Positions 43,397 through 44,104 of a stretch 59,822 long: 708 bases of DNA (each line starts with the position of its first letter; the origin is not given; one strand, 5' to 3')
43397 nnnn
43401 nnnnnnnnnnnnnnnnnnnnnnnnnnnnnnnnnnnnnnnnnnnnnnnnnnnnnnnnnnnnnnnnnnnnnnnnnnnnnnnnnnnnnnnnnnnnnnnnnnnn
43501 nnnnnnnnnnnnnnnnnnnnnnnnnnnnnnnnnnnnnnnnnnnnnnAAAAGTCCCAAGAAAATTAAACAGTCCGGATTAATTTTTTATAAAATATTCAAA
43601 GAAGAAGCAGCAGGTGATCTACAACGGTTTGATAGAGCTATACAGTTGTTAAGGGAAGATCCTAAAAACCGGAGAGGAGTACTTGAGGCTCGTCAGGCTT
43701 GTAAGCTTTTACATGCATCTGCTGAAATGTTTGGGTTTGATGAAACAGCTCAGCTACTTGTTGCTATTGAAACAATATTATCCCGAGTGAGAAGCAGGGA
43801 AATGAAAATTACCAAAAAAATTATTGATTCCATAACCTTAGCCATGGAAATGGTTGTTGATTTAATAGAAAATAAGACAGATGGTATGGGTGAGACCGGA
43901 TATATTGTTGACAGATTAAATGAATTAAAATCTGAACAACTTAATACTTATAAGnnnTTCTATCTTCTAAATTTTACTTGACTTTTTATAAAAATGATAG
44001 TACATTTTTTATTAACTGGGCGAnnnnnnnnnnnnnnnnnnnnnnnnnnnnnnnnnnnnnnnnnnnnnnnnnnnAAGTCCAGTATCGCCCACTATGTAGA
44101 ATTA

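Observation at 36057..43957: Six-gene sensory module feeding a sigma-54 promoter that drives the receiver plus FtsZ::HPt pair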

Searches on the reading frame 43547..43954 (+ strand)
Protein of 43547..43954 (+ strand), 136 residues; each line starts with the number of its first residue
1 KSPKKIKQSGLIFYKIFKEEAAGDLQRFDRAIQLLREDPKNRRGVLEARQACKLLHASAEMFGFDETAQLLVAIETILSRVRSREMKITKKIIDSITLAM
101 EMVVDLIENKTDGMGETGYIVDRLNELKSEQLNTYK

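Call 9: find_homologous_proteins(query=window:43547-43954:+, max_evalue=0.01)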
Query seq(136 aa) (136 aa): 7 proteins with E <= 0.01 among 24 candidates.
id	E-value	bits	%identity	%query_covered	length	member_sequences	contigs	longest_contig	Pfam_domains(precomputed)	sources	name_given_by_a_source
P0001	3.3e-47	178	66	96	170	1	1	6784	-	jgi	jgi:chemotaxis protein histidine kinase CheA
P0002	2.6e-45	172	66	91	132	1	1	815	PF01627.29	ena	-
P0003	9.0e-40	154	60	99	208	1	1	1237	-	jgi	jgi:hypothetical protein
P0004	2.1e-26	111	71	60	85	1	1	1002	-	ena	-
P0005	2.1e-22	98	64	56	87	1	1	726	-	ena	-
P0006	5.1e-20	90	61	54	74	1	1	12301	-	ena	-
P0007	8.3e-13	67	58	54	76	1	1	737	-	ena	-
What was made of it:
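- JGI named a split copy 'CheA' (call 9).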

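Call 11: find_encoding_contigs(protein=P0001, flank=10000)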
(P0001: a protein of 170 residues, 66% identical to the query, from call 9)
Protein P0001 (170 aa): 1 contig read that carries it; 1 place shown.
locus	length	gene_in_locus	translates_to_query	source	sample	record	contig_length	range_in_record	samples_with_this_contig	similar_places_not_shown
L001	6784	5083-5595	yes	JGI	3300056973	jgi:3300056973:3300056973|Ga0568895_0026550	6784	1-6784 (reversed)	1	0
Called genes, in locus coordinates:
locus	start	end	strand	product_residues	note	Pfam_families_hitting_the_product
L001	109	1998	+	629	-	PF00072:Response_reg (weak), PF00989:PAS, PF08448:PAS_4, PF08447:PAS_3, PF13426:PAS_9, PF00989:PAS, PF00512:HisKA, PF02518:HATPase_c, +2 more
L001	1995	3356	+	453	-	PF00072:Response_reg, PF07724:AAA_2 (faint), PF00158:Sigma54_activat, PF14532:Sigma54_activ_2, PF07728:AAA_5 (weak), PF25601:AAA_lid_14, PF02954:HTH_8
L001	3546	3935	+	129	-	PF00072:Response_reg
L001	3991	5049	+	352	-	PF00091:Tubulin, PF12327:FtsZ_C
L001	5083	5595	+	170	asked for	-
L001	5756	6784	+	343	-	?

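Call 12: find_encoding_contigs(protein=P0006, flank=10000)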
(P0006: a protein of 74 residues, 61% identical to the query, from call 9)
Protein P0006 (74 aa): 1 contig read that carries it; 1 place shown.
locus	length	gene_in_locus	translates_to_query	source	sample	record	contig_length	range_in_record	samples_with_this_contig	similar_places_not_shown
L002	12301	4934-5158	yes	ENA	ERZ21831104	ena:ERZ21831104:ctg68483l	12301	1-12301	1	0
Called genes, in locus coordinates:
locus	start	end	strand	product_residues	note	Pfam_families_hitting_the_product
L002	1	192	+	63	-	?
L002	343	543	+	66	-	PF08448:PAS_4 (weak)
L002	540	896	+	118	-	-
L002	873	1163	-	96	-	-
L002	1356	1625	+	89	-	PF02518:HATPase_c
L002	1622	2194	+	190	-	PF00072:Response_reg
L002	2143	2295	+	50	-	-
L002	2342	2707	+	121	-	PF00158:Sigma54_activat, PF25601:AAA_lid_14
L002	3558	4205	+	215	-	PF00091:Tubulin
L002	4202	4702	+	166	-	PF12327:FtsZ_C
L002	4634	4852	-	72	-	-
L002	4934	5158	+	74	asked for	-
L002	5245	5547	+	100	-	PF01527:HTH_Tnp_1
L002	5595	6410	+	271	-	PF13276:HTH_21, PF00665:rve, PF13683:rve_3, PF13333:rve_2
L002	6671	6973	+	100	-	PF02824:TGS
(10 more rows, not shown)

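Call 16: search_solved_structures(query=window:43547-43954:+, max_evalue=10, show_alignments=5)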
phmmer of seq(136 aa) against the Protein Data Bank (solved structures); distinct sequences matched with E-value up to 10: 24.
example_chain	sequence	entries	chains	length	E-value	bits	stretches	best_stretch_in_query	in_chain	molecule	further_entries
2ld6_A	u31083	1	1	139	1.1e-08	39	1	15-124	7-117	Chemotaxis protein CheA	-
1tqg_A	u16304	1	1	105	3.2e-08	37.4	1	13-108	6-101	Chemotaxis protein cheA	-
6fes_A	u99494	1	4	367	2e-06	31.7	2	48-121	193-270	D12_BRIC2, a synthetic protein,D12_BRIC2, a synthetic protein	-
6ff6_A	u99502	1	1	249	0.00066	23.5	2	12-102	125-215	BRIC1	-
2lch_A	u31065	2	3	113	0.00075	23.3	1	37-113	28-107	Protein OR38 | computationally designed four-helix bundle protein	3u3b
7t03_A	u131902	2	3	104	0.014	19.2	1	21-109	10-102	Cold unfolding four helix bundle | Designed cold unfolding four helix bundle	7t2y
9h0c_A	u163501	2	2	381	0.44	14.4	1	13-98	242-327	Endoplasmic reticulum chaperone BiP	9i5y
6cz1_A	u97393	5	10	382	0.44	14.4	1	13-98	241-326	Endoplasmic reticulum chaperone BiP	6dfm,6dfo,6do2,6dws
6zyh_A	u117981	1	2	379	0.44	14.4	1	13-98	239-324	Endoplasmic reticulum chaperone BiP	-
3ldl_A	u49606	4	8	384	0.44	14.4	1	13-98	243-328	78 kDa glucose-regulated protein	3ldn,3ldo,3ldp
8c5v_C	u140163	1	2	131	0.45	14.4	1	13-100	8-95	Chemotaxis protein CheA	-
6h9u_A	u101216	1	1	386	0.45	14.4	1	13-98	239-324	Endoplasmic reticulum chaperone BiP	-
6ha7_A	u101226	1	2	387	0.46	14.4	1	13-98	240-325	Endoplasmic reticulum chaperone BiP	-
5evz_A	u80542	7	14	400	0.48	14.3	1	13-98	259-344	78 kDa glucose-regulated protein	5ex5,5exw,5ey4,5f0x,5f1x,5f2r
3iuc_A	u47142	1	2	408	0.49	14.3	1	13-98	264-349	Heat shock 70kDa protein 5 (Glucose-regulated protein, 78kDa)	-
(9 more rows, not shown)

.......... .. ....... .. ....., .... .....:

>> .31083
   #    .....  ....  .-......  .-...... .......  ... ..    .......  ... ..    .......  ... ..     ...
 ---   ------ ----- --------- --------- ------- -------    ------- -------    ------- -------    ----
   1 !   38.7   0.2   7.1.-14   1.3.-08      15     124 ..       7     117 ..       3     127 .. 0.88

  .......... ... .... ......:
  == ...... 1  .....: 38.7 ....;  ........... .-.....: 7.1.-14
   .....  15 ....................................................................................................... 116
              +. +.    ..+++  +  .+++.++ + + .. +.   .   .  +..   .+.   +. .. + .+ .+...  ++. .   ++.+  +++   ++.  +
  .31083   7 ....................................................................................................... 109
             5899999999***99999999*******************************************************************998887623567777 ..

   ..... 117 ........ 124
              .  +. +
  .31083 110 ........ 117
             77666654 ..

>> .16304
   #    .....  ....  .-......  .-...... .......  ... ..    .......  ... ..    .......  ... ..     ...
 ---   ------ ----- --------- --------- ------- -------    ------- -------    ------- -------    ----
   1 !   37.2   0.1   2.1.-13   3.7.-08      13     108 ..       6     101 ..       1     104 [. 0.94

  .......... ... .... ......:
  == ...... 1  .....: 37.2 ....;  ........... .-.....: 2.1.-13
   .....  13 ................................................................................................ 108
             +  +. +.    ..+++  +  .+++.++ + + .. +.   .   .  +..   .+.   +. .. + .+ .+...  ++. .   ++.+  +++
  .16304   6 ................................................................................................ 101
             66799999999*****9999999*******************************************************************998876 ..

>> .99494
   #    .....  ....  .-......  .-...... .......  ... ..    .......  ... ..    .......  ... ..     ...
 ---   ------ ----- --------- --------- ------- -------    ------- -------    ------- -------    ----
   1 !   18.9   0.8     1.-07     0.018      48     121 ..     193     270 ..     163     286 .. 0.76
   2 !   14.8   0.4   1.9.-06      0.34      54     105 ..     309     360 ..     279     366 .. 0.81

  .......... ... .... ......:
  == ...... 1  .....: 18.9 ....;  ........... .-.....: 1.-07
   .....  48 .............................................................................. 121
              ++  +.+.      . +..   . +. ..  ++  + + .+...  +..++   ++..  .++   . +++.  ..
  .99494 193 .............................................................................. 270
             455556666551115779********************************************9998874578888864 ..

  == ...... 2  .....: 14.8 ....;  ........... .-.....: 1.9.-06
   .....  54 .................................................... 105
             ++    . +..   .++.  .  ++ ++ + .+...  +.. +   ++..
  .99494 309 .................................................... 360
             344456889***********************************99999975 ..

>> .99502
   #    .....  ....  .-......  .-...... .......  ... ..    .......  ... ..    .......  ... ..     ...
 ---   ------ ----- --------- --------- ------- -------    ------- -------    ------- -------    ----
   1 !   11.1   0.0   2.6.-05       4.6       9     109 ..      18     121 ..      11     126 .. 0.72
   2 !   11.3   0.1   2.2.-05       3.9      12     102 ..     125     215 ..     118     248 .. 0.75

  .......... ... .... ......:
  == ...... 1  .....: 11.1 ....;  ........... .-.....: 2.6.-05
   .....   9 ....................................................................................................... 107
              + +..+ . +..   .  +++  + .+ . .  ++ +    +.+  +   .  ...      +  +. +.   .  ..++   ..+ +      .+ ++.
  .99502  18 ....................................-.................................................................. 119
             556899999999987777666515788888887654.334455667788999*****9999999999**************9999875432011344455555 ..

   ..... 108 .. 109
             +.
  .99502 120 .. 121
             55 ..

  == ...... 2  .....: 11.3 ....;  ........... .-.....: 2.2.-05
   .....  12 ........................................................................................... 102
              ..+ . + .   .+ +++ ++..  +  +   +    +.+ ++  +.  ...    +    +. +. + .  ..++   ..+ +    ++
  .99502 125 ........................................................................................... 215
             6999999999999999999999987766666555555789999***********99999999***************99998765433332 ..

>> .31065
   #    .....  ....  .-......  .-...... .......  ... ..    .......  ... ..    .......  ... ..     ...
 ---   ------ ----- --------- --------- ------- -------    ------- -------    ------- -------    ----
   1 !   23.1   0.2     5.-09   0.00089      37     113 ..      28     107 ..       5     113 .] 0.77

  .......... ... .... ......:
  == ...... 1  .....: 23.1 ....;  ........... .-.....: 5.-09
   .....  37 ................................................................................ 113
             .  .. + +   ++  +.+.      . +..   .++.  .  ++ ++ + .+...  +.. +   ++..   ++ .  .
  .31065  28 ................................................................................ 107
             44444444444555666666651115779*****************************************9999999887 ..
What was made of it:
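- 43568..43957 (+): CheA-P1-like five-helix domain lacking the phospho-accepting His (Lys425, codon 43703-43705). phmmer against PDB: CheA P1 entries 2LD6 and 1TQG, E about 1e-8, with His45 aligned to Lys (call 16).
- On HPt / CheA P1 phosphotransfer domain: CheA His45 aligns with Lys425 (call 16).
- Closest known: CheA P1 / HPt phosphotransfer domains. Same: Significant sequence similarity (E about 1e-8, call 16).
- A His lies three residues from the canonical site in the window protein (call 16).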

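Call 22: find_related_loci(query=A1, collection=genome_contigs, flank=10000)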
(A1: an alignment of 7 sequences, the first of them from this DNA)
Query A1 (136 aa) in genome_contigs; peptide patterns used: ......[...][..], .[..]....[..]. (x = any residue, [..] = any of these).
537 stretches matched a pattern; 274 encode a relative of the query (tblastn E <= 1e-3); the best 80 are kept; 80 distinct loci.
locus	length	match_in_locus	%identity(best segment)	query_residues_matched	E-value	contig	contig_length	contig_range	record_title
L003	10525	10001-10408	94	1-136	8e-84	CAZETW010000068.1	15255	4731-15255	MAG TPA_asm: uncultured bacterium isolate SRP141376_co1_354 genome assembly, contig: NODE_7760_length_15255_cov_47.90078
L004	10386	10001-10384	90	1-128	2e-73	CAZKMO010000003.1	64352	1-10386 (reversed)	MAG TPA_asm: uncultured bacterium isolate binchicken_co89_50 genome assembly, contig: NODE_503_length_64352_cov_5.129415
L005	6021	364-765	69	1-134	2e-59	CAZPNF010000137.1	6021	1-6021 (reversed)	MAG TPA_asm: uncultured bacterium isolate binchicken_co262_332 genome assembly, contig: NODE_15311_length_6021_cov_4.018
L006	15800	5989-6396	65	1-136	2e-59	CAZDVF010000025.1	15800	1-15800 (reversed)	MAG TPA_asm: uncultured bacterium isolate binchicken_co256_218 genome assembly, contig: NODE_8535_length_15800_cov_4.630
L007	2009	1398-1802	67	1-135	5e-60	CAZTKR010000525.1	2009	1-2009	MAG TPA_asm: uncultured bacterium isolate binchicken_co334_18 genome assembly, contig: NODE_137573_length_2009_cov_4.328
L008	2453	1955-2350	64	4-135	1e-56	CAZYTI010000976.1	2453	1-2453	MAG TPA_asm: uncultured bacterium isolate binchicken_co97_67 genome assembly, contig: NODE_139108_length_2453_cov_3.5475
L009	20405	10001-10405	62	1-135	2e-55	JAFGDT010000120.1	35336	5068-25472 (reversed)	MAG: bacterium isolate Zod_Metabat.1186 k87_11659261, whole genome shotgun sequence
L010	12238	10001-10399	64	3-134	1e-54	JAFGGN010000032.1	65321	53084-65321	MAG: bacterium isolate Zod_Metabat.1387 k87_3299039, whole genome shotgun sequence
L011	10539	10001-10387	63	2-130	1e-53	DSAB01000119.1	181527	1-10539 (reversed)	MAG TPA_asm: bacterium isolate SpSt-1139 Ga0129302_1000003, whole genome shotgun sequence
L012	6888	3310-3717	59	1-136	2e-53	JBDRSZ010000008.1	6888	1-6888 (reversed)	MAG: bacterium isolate MEGAHIT-group-3.41 k141_564719, whole genome shotgun sequence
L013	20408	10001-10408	60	1-136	3e-53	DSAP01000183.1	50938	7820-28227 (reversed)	MAG TPA_asm: bacterium isolate SpSt-1151 Ga0129302_1000135, whole genome shotgun sequence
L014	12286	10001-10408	60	1-136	9e-54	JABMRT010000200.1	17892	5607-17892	MAG: candidate division KSB1 bacterium isolate bin.322 k141_5073731, whole genome shotgun sequence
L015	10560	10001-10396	64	2-130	7e-52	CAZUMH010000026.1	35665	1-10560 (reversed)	MAG TPA_asm: uncultured bacterium isolate binchicken_co129_740 genome assembly, contig: NODE_3000_length_35665_cov_5.223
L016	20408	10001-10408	57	1-136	2e-50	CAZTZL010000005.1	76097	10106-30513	MAG TPA_asm: uncultured bacterium isolate binchicken_co94_424 genome assembly, contig: NODE_324_length_76097_cov_13.3399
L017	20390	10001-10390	56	4-133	2e-49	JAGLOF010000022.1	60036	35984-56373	MAG: bacterium isolate RS_7_18 ROV157_7.bin.18.fa_22, whole genome shotgun sequence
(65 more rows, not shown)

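Call 36: find_homologous_proteins(query=A3, max_evalue=0.001)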
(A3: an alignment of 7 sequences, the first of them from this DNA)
Query A3 (7 sequences) (136 aa, profile of the alignment): 7 proteins with E <= 0.001 among 3118 candidates.
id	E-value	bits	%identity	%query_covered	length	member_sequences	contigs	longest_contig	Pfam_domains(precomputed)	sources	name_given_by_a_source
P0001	3.7e-39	152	66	96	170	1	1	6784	-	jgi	jgi:chemotaxis protein histidine kinase CheA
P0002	2.2e-36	143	66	91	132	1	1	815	PF01627.29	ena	-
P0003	4.4e-32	129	60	99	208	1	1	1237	-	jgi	jgi:hypothetical protein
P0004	6.2e-19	86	71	60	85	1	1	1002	-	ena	-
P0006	2.9e-14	71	61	54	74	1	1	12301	-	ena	-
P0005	1.6e-12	66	64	56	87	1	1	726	-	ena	-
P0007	4.3e-7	48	58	54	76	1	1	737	-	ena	-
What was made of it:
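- Tried and rejected: Searches of the 5.8-billion-protein set (calls 9, 36) returned only seven short fragments.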

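Call 41: predict_structure(alignment_id=A1)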
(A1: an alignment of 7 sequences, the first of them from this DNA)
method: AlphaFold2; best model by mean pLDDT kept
length: 136 residues; sequences in the alignment: 7
mean_pLDDT: 87.4   pTM: 0.81
mean pLDDT of the five models: 87.4, 87.3, 86.2, 85.2, 84.3
residues with pLDDT >= 90: 92; 70-90: 29; 50-70: 9; < 50: 6
segments of 3 or more residues with pLDDT < 50: 1-5
pLDDT, mean of each block of 10 residues (from residue 1): 49 81 95 96 96 95 92 96 93 96 88 79 92 65
secondary structure, 60 per line:
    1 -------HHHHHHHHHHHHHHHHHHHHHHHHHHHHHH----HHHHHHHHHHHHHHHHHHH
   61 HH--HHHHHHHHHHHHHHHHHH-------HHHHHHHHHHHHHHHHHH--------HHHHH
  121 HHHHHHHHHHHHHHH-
elements in order: H8-37 H42-62 H65-82 H90-107 H116-135
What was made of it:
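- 43568..43957 (+): AlphaFold model pLDDT 87 with five helices (call 41).
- On HPt / CheA P1 phosphotransfer domain: Model pLDDT 87 with five helices (call 41).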

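Call 46: fold_search(model_id=the predicted structure, library=pdb)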
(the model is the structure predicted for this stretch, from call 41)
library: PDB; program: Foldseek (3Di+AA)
matches with E <= 10: 372; with E <= 0.001: 8
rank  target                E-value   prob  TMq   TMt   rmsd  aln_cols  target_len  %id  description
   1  1i5n_A                2.8e-04  1.00  0.78  0.82   2.3       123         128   20  Crystal structure of the P1 domain of CheA from Salmonella typhimurium (released 2001-07-11)
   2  2lp4_MODEL_1_A        3.1e-04  1.00  0.78  0.49   2.3       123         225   20  Solution structure of P1-CheY/P2 complex in bacterial chemotaxis (released 2012-10-24)
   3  1i5n_C                5.0e-04  1.00  0.77  0.83   2.5       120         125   19  Crystal structure of the P1 domain of CheA from Salmonella typhimurium (released 2001-07-11)
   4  1tqg                  5.9e-04  1.00  0.69  0.88   1.0        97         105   27  CheA phosphotransferase domain from Thermotoga maritima (released 2004-09-07)
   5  2ld6_MODEL_1_A        6.2e-04  1.00  0.75  0.77   2.0       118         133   25  Solution Structure of Histidine Phosphotransfer Domain of CheA (released 2011-10-12)
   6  3kyi_A                8.0e-04  1.00  0.79  0.83   1.9       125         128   13  Crystal structure of the phosphorylated P1 domain of CheA3 in complex with CheY6 from R. sphaeroides (released 2010-02-16)
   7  3kyj_A                8.9e-04  1.00  0.79  0.83   1.9       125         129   13  Crystal structure of the P1 domain of CheA3 in complex with CheY6 from R. sphaeroides (released 2010-02-16)
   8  7t2y_A                9.4e-04  1.00  0.70  0.92   1.3       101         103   19  X-ray structure of a designed cold unfolding four helix bundle (released 2022-03-02)
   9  8c5v_C                1.2e-03  1.00  0.79  0.82   2.2       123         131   20  Chemotaxis core signalling unit from E protein lysed E. coli cells (released 2023-09-13)
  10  1i5n_D                1.6e-03  1.00  0.79  0.83   2.1       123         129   20  Crystal structure of the P1 domain of CheA from Salmonella typhimurium (released 2001-07-11)
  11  3u3b_B                1.7e-03  1.00  0.69  0.91   1.7        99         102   20  Crystal Structure of Computationally Redesigned Four-Helix Bundle (released 2012-06-13)
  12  1i5n_B                2.1e-03  1.00  0.74  0.80   2.4       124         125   21  Crystal structure of the P1 domain of CheA from Salmonella typhimurium (released 2001-07-11)
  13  3u3b_A                2.2e-03  1.00  0.70  0.90   2.0       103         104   20  Crystal Structure of Computationally Redesigned Four-Helix Bundle (released 2012-06-13)
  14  6ff6                  4.1e-03  1.00  0.75  0.47   2.1       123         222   19  Crystal structure of novel repeat protein BRIC1 (released 2018-09-05)
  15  7t03_MODEL_1_A        5.8e-03  1.00  0.68  0.87   2.1       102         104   19  NMR structure of a designed cold unfolding four helix bundle (released 2022-03-02)
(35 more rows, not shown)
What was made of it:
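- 43568..43957 (+): Foldseek top hits are CheA P1 domains, TM 0.69-0.88, including the CheA3P1-CheY6 complex (call 46).
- On HPt / CheA P1 phosphotransfer domain: The top Foldseek hits are CheA P1 domains, TM 0.69-0.88 (call 46).
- Closest known: CheA P1 / HPt phosphotransfer domains. Same: The same five-helix P1 architecture (TM 0.69-0.88, calls 41, 46).
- Checked: It needed PDB sequence and fold searches to confirm (calls 16, 41, 46).
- Tail: CheA-P1 homology and fold (calls 16, 41, 46). Real homology to CheA P1 (calls 16, 46). Solved P1-receiver complexes are among the best fold matches (call 46).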
